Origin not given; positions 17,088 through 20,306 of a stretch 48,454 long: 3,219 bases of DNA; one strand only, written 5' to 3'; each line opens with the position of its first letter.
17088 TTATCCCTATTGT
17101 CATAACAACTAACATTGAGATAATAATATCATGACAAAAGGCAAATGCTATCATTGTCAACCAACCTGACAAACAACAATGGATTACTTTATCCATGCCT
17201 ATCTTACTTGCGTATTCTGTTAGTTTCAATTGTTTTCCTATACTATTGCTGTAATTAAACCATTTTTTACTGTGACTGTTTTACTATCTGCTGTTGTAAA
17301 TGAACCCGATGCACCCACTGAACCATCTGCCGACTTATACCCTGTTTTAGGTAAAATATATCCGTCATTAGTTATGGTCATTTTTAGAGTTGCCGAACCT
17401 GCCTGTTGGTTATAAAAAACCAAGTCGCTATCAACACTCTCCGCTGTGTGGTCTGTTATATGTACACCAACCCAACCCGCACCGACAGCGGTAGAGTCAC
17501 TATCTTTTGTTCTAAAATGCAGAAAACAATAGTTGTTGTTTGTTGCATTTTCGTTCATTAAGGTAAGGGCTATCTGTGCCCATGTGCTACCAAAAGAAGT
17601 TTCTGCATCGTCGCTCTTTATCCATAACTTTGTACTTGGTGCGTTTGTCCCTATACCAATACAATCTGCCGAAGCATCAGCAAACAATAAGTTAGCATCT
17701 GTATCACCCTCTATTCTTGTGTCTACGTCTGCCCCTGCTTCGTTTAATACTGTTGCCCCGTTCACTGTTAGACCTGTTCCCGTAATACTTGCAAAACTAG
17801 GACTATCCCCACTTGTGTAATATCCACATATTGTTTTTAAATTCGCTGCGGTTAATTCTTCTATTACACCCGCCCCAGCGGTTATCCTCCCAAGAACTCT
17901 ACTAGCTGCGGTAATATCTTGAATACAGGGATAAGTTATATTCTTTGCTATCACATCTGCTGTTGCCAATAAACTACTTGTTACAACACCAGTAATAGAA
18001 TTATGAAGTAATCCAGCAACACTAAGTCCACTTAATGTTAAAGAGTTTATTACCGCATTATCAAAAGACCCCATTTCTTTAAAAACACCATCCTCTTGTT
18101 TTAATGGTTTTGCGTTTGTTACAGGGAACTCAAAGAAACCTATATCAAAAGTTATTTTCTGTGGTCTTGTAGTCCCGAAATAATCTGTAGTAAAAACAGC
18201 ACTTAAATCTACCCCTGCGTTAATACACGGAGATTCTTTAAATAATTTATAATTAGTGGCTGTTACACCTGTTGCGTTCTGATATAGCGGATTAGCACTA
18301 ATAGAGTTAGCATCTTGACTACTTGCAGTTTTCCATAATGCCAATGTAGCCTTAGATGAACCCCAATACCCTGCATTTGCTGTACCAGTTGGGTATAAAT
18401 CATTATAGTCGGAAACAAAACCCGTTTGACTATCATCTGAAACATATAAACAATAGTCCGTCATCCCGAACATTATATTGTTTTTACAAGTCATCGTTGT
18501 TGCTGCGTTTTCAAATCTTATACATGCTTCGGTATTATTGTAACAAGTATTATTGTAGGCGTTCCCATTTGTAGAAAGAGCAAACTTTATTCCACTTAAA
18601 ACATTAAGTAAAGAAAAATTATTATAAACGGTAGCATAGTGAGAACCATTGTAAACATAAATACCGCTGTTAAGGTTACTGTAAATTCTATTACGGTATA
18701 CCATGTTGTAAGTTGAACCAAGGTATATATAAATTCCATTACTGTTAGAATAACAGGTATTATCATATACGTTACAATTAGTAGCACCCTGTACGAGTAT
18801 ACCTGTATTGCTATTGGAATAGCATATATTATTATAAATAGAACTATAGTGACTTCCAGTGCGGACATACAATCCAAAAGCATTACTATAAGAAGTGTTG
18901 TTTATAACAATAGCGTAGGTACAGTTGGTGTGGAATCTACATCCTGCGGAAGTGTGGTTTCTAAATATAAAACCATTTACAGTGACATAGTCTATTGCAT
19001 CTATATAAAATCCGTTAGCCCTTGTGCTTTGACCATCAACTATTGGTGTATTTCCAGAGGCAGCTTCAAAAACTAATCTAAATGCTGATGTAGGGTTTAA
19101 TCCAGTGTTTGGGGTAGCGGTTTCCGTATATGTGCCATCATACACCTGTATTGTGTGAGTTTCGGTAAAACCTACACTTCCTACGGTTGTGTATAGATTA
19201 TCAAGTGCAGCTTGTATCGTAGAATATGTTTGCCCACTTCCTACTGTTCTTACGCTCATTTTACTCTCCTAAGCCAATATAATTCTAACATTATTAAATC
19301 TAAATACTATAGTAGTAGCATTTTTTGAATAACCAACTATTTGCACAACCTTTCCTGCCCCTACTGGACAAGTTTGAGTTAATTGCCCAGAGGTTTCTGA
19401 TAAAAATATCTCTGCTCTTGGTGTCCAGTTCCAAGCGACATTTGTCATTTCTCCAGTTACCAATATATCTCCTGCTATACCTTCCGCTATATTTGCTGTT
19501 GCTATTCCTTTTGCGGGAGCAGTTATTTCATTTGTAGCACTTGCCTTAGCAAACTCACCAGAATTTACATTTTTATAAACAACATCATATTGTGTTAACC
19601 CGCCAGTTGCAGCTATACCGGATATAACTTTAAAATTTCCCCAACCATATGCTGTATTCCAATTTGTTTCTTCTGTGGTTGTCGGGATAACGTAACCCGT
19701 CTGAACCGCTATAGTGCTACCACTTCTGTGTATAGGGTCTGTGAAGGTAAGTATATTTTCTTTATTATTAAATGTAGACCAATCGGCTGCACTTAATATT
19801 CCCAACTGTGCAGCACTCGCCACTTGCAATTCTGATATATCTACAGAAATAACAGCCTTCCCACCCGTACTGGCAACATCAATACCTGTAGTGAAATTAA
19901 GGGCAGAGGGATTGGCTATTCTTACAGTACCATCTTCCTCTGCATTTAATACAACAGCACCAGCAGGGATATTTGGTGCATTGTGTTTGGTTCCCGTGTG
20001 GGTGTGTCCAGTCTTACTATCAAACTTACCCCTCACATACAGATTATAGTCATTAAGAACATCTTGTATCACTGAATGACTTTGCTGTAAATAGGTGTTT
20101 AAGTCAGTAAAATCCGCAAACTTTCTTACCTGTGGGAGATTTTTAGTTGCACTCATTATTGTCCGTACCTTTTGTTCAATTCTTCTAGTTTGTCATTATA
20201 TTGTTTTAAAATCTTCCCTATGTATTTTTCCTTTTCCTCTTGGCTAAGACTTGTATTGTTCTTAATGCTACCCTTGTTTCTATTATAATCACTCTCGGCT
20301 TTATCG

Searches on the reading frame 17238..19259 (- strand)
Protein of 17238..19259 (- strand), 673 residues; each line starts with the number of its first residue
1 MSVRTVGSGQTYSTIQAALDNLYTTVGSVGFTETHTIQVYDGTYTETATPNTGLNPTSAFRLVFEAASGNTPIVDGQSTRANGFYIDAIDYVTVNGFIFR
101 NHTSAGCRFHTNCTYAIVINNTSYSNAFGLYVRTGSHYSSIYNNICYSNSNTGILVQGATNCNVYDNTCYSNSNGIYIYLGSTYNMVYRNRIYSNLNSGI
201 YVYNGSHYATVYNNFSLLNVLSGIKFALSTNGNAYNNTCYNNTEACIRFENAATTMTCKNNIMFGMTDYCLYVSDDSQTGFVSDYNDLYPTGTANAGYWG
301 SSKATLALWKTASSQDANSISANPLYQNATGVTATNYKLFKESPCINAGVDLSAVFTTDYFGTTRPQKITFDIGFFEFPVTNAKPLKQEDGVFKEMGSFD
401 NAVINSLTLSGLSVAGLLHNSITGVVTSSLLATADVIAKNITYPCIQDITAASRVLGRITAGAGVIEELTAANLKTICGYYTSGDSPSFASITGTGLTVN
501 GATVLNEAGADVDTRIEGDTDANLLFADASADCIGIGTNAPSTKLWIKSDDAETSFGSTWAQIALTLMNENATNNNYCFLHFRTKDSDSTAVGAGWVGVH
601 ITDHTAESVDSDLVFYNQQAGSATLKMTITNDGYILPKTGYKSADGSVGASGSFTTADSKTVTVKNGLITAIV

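Call 39: search_protein_families(library=pfam, proteins=[window:17238-19259:-], max_evalue=0.01)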
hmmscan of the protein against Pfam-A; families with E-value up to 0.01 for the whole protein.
window:17238-19259:- (673 aa): 2 families
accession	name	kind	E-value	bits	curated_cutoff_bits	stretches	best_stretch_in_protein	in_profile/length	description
PF13229.12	Beta_helix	-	4.9e-14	52.7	25.9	1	79-215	21-157/158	Right handed beta helix region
PF05048.19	NosD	-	6.1e-14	52.4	23.6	1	79-215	36-168/212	Periplasmic copper-binding protein (NosD)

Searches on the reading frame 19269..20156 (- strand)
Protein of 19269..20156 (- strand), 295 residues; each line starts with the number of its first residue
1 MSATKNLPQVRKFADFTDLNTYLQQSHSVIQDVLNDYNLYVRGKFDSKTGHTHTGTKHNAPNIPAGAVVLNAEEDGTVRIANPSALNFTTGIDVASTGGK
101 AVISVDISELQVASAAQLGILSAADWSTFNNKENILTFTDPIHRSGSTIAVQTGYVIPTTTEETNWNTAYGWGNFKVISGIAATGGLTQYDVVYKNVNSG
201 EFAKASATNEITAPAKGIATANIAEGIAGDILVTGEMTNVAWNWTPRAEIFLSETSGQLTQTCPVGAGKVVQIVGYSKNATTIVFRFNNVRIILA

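Call 39: search_protein_families(library=pfam, proteins=[window:19269-20156:-], max_evalue=0.01)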
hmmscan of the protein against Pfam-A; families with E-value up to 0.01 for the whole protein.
window:19269-20156:- (295 aa): 1 family
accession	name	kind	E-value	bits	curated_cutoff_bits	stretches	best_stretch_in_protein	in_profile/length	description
PF18850.6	LPD30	-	0.0075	16.9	27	0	173-242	32-103/120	Large polyvalent protein associated domain 30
